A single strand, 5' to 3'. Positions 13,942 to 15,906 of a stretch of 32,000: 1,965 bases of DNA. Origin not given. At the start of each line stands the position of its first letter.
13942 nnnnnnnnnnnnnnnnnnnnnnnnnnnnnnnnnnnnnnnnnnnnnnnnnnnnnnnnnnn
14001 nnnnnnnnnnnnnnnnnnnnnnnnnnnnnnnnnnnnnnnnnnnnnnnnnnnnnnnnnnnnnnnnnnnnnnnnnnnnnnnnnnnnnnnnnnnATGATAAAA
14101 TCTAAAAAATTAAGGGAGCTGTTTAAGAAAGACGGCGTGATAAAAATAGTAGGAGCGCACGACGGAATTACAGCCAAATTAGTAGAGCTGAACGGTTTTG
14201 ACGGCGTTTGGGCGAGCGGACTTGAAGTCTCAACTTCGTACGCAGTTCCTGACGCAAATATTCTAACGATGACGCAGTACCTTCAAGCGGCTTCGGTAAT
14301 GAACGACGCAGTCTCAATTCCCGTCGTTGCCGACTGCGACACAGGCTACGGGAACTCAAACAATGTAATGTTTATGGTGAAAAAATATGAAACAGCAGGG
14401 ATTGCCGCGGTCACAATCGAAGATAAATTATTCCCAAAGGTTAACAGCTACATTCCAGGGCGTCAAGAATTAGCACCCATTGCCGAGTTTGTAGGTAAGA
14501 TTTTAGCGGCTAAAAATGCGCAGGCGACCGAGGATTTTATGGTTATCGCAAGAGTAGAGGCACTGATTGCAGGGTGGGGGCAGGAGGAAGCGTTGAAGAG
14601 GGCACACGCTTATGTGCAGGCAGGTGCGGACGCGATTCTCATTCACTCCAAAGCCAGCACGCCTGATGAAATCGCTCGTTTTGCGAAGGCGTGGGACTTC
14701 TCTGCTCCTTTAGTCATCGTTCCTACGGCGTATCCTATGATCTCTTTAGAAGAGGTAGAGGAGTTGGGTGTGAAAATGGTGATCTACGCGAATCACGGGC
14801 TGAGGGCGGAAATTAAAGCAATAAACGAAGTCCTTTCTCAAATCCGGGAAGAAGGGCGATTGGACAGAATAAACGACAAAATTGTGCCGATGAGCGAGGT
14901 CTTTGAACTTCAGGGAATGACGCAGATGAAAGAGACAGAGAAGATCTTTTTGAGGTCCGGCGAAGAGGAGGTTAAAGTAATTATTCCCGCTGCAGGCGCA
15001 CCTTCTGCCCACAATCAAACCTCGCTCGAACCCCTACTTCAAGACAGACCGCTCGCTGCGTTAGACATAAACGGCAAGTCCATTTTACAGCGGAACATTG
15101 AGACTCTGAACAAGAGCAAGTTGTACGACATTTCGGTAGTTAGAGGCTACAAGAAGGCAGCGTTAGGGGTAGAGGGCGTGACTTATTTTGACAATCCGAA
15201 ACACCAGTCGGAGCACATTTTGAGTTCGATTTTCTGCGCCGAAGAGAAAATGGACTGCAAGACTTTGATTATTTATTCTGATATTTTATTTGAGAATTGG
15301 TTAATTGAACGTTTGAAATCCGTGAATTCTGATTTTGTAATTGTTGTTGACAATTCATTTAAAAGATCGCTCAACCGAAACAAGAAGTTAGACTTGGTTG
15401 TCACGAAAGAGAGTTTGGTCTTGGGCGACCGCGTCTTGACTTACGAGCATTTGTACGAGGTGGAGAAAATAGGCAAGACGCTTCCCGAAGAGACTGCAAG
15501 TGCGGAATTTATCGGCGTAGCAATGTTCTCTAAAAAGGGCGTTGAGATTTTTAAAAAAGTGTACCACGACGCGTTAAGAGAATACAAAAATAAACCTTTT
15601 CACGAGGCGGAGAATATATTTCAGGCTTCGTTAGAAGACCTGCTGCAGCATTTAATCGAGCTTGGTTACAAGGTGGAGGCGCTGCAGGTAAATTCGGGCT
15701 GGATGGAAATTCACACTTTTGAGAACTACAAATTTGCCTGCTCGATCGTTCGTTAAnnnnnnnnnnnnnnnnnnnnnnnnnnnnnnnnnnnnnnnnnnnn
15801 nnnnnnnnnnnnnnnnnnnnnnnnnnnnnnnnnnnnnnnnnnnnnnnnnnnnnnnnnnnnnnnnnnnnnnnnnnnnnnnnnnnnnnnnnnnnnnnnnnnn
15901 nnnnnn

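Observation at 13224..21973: Archaeal phosphonate cluster predicted to make a 2-hydroxyethylphosphonate-type decoration, wired to LicD, CDP-alcohol-transferase and TagF-like transferases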

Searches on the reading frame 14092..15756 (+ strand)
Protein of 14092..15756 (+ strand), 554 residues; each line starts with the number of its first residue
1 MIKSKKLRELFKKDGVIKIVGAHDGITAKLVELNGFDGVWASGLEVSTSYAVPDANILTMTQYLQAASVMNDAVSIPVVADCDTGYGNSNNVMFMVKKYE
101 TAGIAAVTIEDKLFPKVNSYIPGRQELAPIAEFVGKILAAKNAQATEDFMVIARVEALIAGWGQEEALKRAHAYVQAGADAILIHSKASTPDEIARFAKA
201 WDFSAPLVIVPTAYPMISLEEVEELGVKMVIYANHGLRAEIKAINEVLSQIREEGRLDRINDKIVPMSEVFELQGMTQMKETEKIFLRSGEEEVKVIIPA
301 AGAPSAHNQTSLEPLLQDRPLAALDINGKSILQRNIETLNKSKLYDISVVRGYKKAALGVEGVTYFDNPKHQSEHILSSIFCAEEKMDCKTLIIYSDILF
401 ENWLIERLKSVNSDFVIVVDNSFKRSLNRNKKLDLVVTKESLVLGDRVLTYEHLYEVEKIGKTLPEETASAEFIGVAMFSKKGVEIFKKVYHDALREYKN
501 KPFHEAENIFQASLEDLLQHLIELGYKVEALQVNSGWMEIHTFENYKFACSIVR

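Call 3: search_protein_families(library=pfam, proteins=[window:14092-15756:+], max_evalue=0.01)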
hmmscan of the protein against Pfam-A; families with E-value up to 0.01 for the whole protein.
window:14092-15756:+ (554 aa): 3 families
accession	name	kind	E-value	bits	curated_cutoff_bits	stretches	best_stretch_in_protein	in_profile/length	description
PF13714.12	PEP_mutase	-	5.3e-59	200.1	31.5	1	7-251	1-239/240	Phosphoenolpyruvate phosphomutase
PF00463.27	ICL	-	5.4e-06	25.6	26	1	76-176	150-252/526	Isocitrate lyase family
PF12804.13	NTP_transf_3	-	0.00029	21.5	27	1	322-411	17-110/160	MobA-like NTP transferase domain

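Call 4: search_protein_families(library=ncbifam, proteins=[window:14092-15756:+], max_evalue=0.01)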
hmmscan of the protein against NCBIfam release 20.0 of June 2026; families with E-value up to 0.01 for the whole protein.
window:14092-15756:+ (554 aa): 13 families
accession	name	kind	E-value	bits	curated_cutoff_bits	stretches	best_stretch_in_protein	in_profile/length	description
TIGR02320.1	PEP_mutase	equivalog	3.6e-97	324.8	319.55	1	7-277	1-283/284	phosphoenolpyruvate mutase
TIGR02321.1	Pphn_pyruv_hyd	equivalog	1.3e-89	300.2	374.4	1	1-287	1-289/290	phosphonopyruvate hydrolase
TIGR02317.1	prpB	equivalog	3e-53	180.9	354.4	1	4-285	2-281/285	methylisocitrate lyase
NF008455.0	PRK11320.1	equivalog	1.7e-41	142.4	353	1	4-279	8-282/295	methylisocitrate lyase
TIGR02319.1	CPEP_Pphonmut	equivalog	4.3e-34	118.1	420.05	1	2-289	3-292/294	carboxyvinyl-carboxyphosphonate phosphorylmutase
TIGR01346.1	isocit_lyase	equivalog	2.4e-07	29.5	275.9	1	76-176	151-253/527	isocitrate lyase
NF041313.1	UDPGP_AglF_Halo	equivalog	1.2e-06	28.1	400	1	306-419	8-130/234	UTP--glucose-1-phosphate uridylyltransferase AglF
TIGR03992.1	Arch_glmU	subfamily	1.2e-06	27.7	292.1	1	308-420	10-129/393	bifunctional sugar-1-phosphate nucleotidylyltransferase/acetyltransferase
NF011645.0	PRK15063.1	equivalog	1.2e-06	27.6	562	1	73-177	145-251/430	isocitrate lyase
NF005074.0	PRK06498.1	equivalog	2.8e-06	26.2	446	1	74-170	177-276/531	isocitrate lyase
TIGR01208.1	rmlA_long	equivalog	0.00011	21.3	320.25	0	483-544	170-225/353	glucose-1-phosphate thymidylyltransferase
NF041173.1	Sug_nt_acttase_Thmprot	equivalog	0.0021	17.1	600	1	295-419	2-127/405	bifunctional sugar-1-phosphate nucleotidylyltransferase/acetyltransferase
NF045665.1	NTPtran_DVU1551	equivalog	0.0066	15.5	315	0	296-388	3-88/359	DVU_1551 family NTP transferase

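Call 11: find_related_loci(query=window:14092-15756:+, collection=genome_contigs, flank=10000)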
Query window:14092-15756:+ (554 aa) in genome_contigs; peptide patterns used: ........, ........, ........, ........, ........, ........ (x = any residue, [..] = any of these).
599 stretches matched a pattern (row limit reached: there are more); 63 encode a relative of the query (tblastn E <= 1e-3); 63 distinct loci.
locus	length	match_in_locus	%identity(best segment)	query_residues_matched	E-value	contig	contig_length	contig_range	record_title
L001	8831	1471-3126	78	1-554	0e+0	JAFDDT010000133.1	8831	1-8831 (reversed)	MAG: Deltaproteobacteria bacterium isolate Meg19_1012_Bin_230 Meg19_1012_Bin_230_scaffold_29801, whole genome shotgun se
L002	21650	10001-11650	74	1-553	0e+0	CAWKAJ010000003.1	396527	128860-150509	MAG: uncultured Chloroflexia bacterium isolate MFD03726.bin.1.10 genome assembly, contig: contig_31096, whole genome sho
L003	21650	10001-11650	73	1-553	0e+0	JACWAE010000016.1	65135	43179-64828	MAG: Dehalococcoidia bacterium isolate B_CHL_03 k141_22859, whole genome shotgun sequence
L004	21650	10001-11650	73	1-553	0e+0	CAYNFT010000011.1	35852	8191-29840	MAG TPA_asm: uncultured Dehalococcoidales bacterium isolate binchicken_co89_477 genome assembly, contig: NODE_1649_lengt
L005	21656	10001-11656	68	1-554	0e+0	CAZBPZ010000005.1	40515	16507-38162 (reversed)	MAG TPA_asm: uncultured Dehalococcoidales bacterium isolate binchicken_co184_600 genome assembly, contig: NODE_1247_leng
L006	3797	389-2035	68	3-553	0e+0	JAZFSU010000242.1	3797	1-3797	MAG: Dehalococcoidia bacterium isolate BS2bin.16 BS2bin.16_242, whole genome shotgun sequence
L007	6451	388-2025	59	4-551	0e+0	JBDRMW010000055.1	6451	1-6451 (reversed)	MAG: bacterium isolate MEGAHIT-group-1.85 k141_211603, whole genome shotgun sequence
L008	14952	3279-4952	54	1-554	0e+0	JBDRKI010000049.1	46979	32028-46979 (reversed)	MAG: Armatimonadota bacterium isolate MEGAHIT-group-1.7 k141_8193363, whole genome shotgun sequence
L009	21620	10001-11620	54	1-553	0e+0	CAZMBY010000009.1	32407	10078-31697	MAG TPA_asm: uncultured Methanosarcinales archaeon isolate binchicken_co125_1124 genome assembly, contig: NODE_2679_leng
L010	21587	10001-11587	53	7-552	0e+0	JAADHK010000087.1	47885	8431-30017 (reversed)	MAG: Deltaproteobacteria bacterium isolate M_MetaBat.189 contig-127_4100, whole genome shotgun sequence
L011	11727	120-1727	52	1-547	2e-179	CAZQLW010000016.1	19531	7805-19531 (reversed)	MAG TPA_asm: uncultured Methanosarcinales archaeon isolate SRP077602_co2_353 genome assembly, contig: NODE_4174_length_1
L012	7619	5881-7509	52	1-553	1e-177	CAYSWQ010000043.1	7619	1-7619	MAG TPA_asm: uncultured Methanosarcinales archaeon isolate SRP077602_co7_621 genome assembly, contig: NODE_40520_length_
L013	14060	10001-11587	51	7-552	1e-176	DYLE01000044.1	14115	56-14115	MAG TPA_asm: Desulfonema limicola isolate SulCav_AS07-7_54_10 SulCav_AS07_7_4283_length_14115_cov_5_325605, whole genome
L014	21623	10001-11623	52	1-547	2e-176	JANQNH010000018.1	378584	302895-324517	MAG: Candidatus Nanoarchaeia archaeon isolate PL23a_bin.24 k99_6263341, whole genome shotgun sequence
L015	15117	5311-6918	51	1-547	3e-170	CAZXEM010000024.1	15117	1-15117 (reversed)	MAG TPA_asm: uncultured Methanosarcinales archaeon isolate binchicken_co28_250 genome assembly, contig: NODE_2612_length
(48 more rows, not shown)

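Call 13: find_encoding_contigs(protein=window:14092-15756:+, flank=10000, max_places=6)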
Protein window:14092-15756:+ (554 aa): 21 contigs read that carry it; 6 places shown.
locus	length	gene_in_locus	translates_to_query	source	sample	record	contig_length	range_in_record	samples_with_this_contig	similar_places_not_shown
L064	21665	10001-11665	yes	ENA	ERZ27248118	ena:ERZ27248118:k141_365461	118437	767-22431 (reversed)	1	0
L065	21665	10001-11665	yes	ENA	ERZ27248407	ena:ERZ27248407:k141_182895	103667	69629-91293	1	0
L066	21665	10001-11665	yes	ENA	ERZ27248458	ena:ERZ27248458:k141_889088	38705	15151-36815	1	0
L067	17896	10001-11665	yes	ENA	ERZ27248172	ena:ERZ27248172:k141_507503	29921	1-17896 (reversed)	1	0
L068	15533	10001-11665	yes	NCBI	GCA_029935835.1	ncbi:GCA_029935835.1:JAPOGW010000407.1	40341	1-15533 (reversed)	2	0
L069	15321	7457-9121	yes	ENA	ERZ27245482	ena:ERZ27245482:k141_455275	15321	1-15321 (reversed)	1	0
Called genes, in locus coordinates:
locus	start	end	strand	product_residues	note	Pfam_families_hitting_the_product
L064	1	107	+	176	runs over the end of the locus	PF02002:TFIIE_alpha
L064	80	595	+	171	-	PF01966:HD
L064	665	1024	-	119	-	PF16906:Ribosomal_L26, PF00467:KOW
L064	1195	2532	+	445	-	PF00070:Pyr_redox (faint), PF01134:GIDA (faint), PF01494:FAD_binding_3, PF03486:HI0933_like, PF07992:Pyr_redox_2 (weak), PF12831:FAD_oxidored, PF13450:NAD_binding_8 (weak), PF22578:GGR_cat (weak), +3 more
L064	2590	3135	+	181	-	-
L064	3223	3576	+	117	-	-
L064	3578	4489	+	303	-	PF00701:DHDPS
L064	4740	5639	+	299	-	PF13401:AAA_22 (faint)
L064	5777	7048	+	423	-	PF03952:Enolase_N, PF00113:Enolase_C, PF13378:MR_MLE_C (weak)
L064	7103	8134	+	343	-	PF00535:Glycos_transf_2, PF13641:Glyco_tranf_2_3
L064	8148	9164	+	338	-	PF00534:Glycos_transf_1, PF13692:Glyco_trans_1_4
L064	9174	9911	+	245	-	PF04991:LicD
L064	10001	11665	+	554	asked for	PF13714:PEP_mutase, PF00463:ICL (weak)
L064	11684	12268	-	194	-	PF02775:TPP_enzyme_C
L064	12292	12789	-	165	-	PF02776:TPP_enzyme_N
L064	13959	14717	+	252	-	PF00483:NTP_transferase, PF12804:NTP_transf_3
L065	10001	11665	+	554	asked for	PF13714:PEP_mutase, PF00463:ICL (weak)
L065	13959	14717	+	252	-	PF00483:NTP_transferase, PF12804:NTP_transf_3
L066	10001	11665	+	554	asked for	PF13714:PEP_mutase, PF00463:ICL (weak)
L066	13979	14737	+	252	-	PF00483:NTP_transferase, PF12804:NTP_transf_3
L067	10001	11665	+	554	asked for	PF13714:PEP_mutase, PF00463:ICL (weak)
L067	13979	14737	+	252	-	PF00483:NTP_transferase, PF12804:NTP_transf_3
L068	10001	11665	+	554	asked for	PF13714:PEP_mutase, PF00463:ICL (weak)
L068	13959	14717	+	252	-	PF00483:NTP_transferase, PF12804:NTP_transf_3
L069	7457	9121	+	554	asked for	PF13714:PEP_mutase, PF00463:ICL (weak)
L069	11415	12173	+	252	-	PF00483:NTP_transferase, PF12804:NTP_transf_3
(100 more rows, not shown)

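Call 77: search_dna_similar(query=window:14092-15756:+, collection=plasmids, mode=protein, max_rows=15, rows=spread)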
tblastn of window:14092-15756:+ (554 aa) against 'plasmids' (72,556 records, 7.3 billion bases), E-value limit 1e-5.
Records with a match: 579; places in all: 708; records where one place covers at least 80% of the query: 15.
Best place of each record, by identity: <60% 579.
By first word of the organism name: Ralstonia 136; Rhizobium 30; Azospirillum 25; Candidatus 22; Sinorhizobium 21; Bradyrhizobium 21; Agrobacterium 19; Streptomyces 16; Caballeronia 13; Escherichia 13; and 92 more.
By predicted mobility (MOB-suite, as given by PLSDB): non-mobilizable 323; mobilizable 162; conjugative 94.
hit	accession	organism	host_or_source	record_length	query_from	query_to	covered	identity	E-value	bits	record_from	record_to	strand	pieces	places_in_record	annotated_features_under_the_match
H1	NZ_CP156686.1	Burkholderia stagnalis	Bacterial cells,soils collected in ...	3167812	3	549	99%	37.2%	5e-105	353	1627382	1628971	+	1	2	none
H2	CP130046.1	Sinorhizobium meliloti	Medicago,Cell culture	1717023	1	284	51%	47.9%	8e-66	277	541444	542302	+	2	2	pyridoxal phosphate-dependent aminotransferase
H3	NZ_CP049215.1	Rhizobium rhizogenes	Raspberry,cell culture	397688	5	287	51%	40.3%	2e-48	188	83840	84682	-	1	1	aepX: phosphoenolpyruvate mutase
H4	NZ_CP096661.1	Halorussus limi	cell culture,saline soil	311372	4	291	52%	33.4%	5e-39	160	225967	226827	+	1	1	isocitrate lyase/phosphoenolpyruvate mutase family protein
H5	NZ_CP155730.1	Sagittula stellata E-37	Pure Culture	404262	6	289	51%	31.7%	3e-28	127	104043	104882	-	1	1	prpB: methylisocitrate lyase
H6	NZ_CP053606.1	Escherichia coli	cell culture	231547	5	289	51%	30.4%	2e-22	109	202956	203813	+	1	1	prpB: methylisocitrate lyase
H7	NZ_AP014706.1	Methylobacterium aquaticum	-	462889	1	253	46%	33.3%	2e-29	131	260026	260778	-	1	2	isocitrate lyase/PEP mutase family protein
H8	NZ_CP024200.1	Thalassospira marina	-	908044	1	252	45%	32.2%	1e-24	116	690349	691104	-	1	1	isocitrate lyase/PEP mutase family protein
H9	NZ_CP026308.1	Ralstonia solanacearum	Musa sp.,pure culture,plants with Moko ...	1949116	6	239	42%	33.6%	2e-23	113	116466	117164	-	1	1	none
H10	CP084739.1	Ralstonia solanacearum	sunflower,cell culture,stem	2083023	6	239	42%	33.2%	2e-24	115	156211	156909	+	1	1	prpB: methylisocitrate lyase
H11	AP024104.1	Ralstonia solanacearum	-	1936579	6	239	42%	33.2%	6e-24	114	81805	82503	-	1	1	prpB_2: 2-methylisocitrate lyase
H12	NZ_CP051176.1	Ralstonia solanacearum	Whole organism,tomato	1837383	6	239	42%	33.2%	2e-23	112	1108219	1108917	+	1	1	none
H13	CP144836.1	Candidatus Stammera capleta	insect metagenome,tissue sample,midgut ...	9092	36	275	43%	31.0%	2e-23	112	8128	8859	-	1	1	record has no annotation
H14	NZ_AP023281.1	Agrobacterium vitis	Vitis vinifera,grapevine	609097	2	255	46%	27.3%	1e-12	79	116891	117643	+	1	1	isocitrate lyase/PEP mutase family protein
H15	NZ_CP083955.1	Mesorhizobium sp. B2-1-1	cell culture,soil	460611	22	184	29%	27.7%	3e-8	64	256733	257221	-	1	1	isocitrate lyase/PEP mutase family protein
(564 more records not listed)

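Call 78: get_annotated_region(hit=H1, flank=9000)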
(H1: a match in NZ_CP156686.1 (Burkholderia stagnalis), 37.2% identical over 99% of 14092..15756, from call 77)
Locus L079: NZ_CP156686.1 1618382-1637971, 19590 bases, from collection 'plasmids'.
description: Burkholderia stagnalis strain YJ-2 plasmid plas1, complete sequence
organism: Burkholderia stagnalis (NCBI taxid 1503054)
taxonomy: Bacteria; Pseudomonadota; Betaproteobacteria; Burkholderiales; Burkholderiaceae; Burkholderia; Burkholderia stagnalis
host: -; source: Bacterial cells,soils collected in Guangdong Province, China; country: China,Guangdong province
typing (MOB-suite, as given by PLSDB): non-mobilizable
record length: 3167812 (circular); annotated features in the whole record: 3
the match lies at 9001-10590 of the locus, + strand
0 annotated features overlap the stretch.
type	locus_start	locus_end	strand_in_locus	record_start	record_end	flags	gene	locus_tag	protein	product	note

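Call 80: search_protein_families(library=pfam, proteins=[L079:9001-10656:+, L079:10653-11840:+, L079:11911-12933:+, L079:12988-14115:-, L079:14170-14871:+, L079:14366-15298:+, L079:15449-16165:-, L079:16131-17465:-, L079:6872-8161:+, L079:8189-8971:+], max_evalue=0.0001)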
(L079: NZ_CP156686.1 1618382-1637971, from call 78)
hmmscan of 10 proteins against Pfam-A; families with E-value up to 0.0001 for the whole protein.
L079:9001-10656:+ (551 aa): 2 families
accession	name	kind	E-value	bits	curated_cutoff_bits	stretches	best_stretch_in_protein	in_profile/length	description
PF13714.12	PEP_mutase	-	1.9e-62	211.4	31.5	1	7-250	3-239/240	Phosphoenolpyruvate phosphomutase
PF12804.13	NTP_transf_3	-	6.5e-13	49.6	27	1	296-414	1-120/160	MobA-like NTP transferase domain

L079:10653-11840:+ (395 aa): 2 families
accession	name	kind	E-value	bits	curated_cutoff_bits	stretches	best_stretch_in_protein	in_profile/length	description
PF02775.26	TPP_enzyme_C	-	3.5e-16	59.8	21.9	1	239-345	25-142/151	Thiamine pyrophosphate enzyme, C-terminal TPP binding domain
PF02776.23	TPP_enzyme_N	-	2.8e-05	24.3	26.8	1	5-112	5-110/119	Thiamine pyrophosphate enzyme, N-terminal TPP binding domain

L079:11911-12933:+ (340 aa): 0 families

L079:12988-14115:- (375 aa): 1 family
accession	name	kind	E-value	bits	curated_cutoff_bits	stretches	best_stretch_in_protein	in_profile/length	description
PF01757.29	Acyl_transf_3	-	3e-24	86.1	31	1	7-327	3-300/326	Acyltransferase domain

L079:14170-14871:+ (233 aa): 0 families

L079:14366-15298:+ (310 aa): 2 families
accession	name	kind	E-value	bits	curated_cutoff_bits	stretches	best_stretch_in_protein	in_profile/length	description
PF00561.26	Abhydrolase_1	-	6.7e-34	118.1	25.8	1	35-291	4-239/245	alpha/beta hydrolase fold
PF12146.15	Hydrolase_4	-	9.5e-09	35.3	27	1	58-131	32-108/239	Serine aminopeptidase, S33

L079:15449-16165:- (238 aa): 0 families

L079:16131-17465:- (444 aa): 0 families

L079:6872-8161:+ (429 aa): 1 family
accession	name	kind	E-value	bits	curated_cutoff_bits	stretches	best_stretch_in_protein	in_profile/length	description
PF03706.18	LPG_synthase_TM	-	6e-27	95.3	33.4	1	107-401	3-295/302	Lysylphosphatidylglycerol synthase TM region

L079:8189-8971:+ (260 aa): 1 family
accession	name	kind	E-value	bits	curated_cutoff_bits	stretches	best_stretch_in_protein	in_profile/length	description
PF12804.13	NTP_transf_3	-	4.5e-13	50.1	27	1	8-147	1-131/160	MobA-like NTP transferase domain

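Call 85: search_protein_families(library=pfam, proteins=[L002:14762-16144:+, L002:16282-18105:-, L002:18579-19871:-, L005:14630-16369:+, L005:17763-18815:+, L005:18818-21238:+, L001:5498-6547:+, L001:6583-7326:+, L001:7274-7969:+, L004:14457-15200:+], max_evalue=0.0001)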
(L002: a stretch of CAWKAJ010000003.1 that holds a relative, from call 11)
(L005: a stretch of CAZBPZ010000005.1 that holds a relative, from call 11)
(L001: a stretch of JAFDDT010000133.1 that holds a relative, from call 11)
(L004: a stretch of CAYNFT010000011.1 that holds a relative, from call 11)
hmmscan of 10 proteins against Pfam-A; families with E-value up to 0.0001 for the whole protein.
L002:14762-16144:+ (460 aa): 3 families
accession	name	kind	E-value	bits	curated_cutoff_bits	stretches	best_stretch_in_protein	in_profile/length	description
PF25084.1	LbH_EIF2B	-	1.4e-11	44.8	54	1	261-332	16-87/105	EIF2B subunit epsilon LbH domain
PF00132.30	Hexapep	-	2.1e-11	43.4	27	1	268-299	3-35/36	Bacterial transferase hexapeptide (six repeats)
PF24894.1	Hexapep_GlmU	-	1.2e-05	25.7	23.3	0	301-341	19-58/104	GlmU-like, C-terminal hexapeptide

L002:16282-18105:- (607 aa): 2 families
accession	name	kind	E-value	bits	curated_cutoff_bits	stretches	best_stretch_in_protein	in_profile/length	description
PF02540.23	NAD_synthase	-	7.8e-25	87.8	21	1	291-459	5-167/242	NAD synthase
PF00795.27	CN_hydrolase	-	2.9e-13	50.2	23.2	1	35-232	74-255/256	Carbon-nitrogen hydrolase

L002:18579-19871:- (430 aa): 2 families
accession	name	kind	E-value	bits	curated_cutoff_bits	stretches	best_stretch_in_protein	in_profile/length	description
PF00120.29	Gln-synt_C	-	2.8e-132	441.4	24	1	61-427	2-344/344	Glutamine synthetase, catalytic domain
PF03951.24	Gln-synt_N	-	7.1e-18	64.4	33.4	1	2-53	31-82/82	Glutamine synthetase, beta-Grasp domain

L005:14630-16369:+ (579 aa): 3 families
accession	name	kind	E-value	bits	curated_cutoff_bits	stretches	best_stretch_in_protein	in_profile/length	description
PF00587.30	tRNA-synt_2b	-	4.8e-45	154.3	29.3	1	261-466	8-179/179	tRNA synthetase class II core domain (G, H, P, S and T)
PF03129.25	HGTP_anticodon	-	8.5e-21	74.4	21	1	478-556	1-82/94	Anticodon binding domain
PF07973.19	tRNA_SAD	-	1.7e-18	66.7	24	1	105-154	1-44/44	Threonyl and Alanyl tRNA synthetase second additional domain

L005:17763-18815:+ (350 aa): 2 families
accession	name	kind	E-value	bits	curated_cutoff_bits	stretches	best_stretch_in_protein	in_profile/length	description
PF01409.25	tRNA-synt_2d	-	1.8e-92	309.7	19.8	1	98-350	3-246/246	tRNA synthetases class II core domain (F)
PF02912.23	Phe_tRNA-synt_N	-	2.5e-20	72.6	22.3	1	20-83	2-65/69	Aminoacyl tRNA synthetase class II, N-terminal domain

L005:18818-21238:+ (806 aa): 5 families
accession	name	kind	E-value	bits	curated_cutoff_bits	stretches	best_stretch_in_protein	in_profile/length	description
PF03483.22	B3_4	-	2.5e-66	223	29.3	1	217-389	2-174/174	B3/4 domain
PF17759.6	tRNA_synthFbeta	-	1.4e-51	175.5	22.4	1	479-696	1-213/214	Phenylalanyl tRNA synthetase beta chain CLM domain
PF03147.19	FDX-ACB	-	4.7e-27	94.7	31.1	1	714-805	1-94/94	Ferredoxin-fold anticodon binding domain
PF03484.21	B5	-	4.6e-20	72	28.6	1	410-476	2-67/67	tRNA synthetase B5 domain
PF01588.26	tRNA_bind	-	6.3e-17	61.9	27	1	45-149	1-95/96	Putative tRNA binding domain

L001:5498-6547:+ (349 aa): 1 family
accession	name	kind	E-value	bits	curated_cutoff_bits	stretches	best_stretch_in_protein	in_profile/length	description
PF01636.29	APH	-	1.5e-08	35.1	23.2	1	31-251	2-211/239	Phosphotransferase enzyme family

L001:6583-7326:+ (247 aa): 1 family
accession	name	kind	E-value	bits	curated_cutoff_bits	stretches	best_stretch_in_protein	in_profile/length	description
PF12804.13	NTP_transf_3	-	5.3e-11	43.4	27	1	5-110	13-120/160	MobA-like NTP transferase domain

L001:7274-7969:+ (231 aa): 2 families
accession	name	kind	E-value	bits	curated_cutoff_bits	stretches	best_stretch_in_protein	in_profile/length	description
PF00702.32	Hydrolase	-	1.7e-18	68.2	26.4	1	12-198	1-191/191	haloacid dehalogenase-like hydrolase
PF13419.12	HAD_2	-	2e-18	67.5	23.8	1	70-202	43-176/178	Haloacid dehalogenase-like hydrolase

L004:14457-15200:+ (248 aa): 1 family
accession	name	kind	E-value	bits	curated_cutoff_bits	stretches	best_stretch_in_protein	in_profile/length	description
PF01066.26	CDP-OH_P_transf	-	2.2e-08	35.1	22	1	43-159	3-112/152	CDP-alcohol phosphatidyltransferase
